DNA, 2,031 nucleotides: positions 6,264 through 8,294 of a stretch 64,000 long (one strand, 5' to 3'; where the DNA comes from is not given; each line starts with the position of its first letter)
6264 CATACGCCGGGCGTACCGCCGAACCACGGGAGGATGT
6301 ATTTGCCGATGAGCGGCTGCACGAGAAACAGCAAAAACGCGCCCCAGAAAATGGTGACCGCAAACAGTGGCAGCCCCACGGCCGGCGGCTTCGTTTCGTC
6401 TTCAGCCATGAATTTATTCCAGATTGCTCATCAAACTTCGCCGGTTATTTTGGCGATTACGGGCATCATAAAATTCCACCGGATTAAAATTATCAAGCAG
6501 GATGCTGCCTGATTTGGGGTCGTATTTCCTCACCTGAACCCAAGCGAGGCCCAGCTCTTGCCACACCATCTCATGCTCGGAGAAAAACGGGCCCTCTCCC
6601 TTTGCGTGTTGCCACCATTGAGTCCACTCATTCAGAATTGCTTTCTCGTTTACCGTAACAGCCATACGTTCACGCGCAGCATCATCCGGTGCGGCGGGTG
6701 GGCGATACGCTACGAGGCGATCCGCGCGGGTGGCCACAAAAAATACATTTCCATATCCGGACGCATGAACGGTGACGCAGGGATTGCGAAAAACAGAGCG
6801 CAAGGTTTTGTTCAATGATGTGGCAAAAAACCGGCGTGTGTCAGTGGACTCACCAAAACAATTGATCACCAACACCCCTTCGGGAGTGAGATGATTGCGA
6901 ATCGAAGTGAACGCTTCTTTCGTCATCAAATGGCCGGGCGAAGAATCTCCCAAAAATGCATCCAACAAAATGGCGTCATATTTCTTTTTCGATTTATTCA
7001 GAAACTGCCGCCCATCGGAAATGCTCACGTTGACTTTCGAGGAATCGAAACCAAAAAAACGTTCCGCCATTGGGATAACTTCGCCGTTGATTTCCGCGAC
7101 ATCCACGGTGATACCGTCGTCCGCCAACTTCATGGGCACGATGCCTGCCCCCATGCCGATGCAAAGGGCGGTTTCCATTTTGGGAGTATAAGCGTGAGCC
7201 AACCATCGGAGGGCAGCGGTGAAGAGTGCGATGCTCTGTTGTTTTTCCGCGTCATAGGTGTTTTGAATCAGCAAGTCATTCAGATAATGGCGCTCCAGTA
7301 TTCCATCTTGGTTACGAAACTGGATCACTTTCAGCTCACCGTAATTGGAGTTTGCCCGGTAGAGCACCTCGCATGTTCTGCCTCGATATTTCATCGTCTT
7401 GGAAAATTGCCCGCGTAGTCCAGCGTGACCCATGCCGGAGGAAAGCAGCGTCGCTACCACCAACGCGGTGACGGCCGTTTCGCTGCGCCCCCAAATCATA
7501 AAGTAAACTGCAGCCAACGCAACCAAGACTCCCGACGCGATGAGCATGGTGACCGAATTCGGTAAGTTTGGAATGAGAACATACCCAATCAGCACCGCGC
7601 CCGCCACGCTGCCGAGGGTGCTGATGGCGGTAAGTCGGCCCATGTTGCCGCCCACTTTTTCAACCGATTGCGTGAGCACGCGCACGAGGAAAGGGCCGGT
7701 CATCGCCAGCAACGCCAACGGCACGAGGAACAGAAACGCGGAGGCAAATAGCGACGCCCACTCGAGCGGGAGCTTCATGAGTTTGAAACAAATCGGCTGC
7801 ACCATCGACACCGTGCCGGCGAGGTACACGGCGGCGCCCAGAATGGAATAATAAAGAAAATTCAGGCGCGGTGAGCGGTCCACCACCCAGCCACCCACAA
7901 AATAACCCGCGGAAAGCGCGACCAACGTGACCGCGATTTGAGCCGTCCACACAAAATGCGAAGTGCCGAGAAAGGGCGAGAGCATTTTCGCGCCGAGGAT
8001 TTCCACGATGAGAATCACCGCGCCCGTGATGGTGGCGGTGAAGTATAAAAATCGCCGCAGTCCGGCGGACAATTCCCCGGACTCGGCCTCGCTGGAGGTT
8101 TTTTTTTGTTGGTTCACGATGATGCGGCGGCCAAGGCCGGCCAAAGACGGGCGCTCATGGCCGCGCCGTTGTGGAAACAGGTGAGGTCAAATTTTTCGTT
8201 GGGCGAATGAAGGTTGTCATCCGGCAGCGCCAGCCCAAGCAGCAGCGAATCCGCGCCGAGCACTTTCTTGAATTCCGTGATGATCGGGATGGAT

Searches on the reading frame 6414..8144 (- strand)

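Call 86: search_protein_families(library=pfam, proteins=[window:6414-8144:-], max_evalue=0.00001)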
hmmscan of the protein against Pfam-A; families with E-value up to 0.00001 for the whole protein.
window:6414-8144:- (576 aa): 1 family
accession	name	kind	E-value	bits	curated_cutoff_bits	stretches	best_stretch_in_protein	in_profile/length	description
PF01564.23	Spermine_synth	-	6.6e-08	32.7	22.9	1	347-454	45-157/186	Spermine/spermidine synthase domain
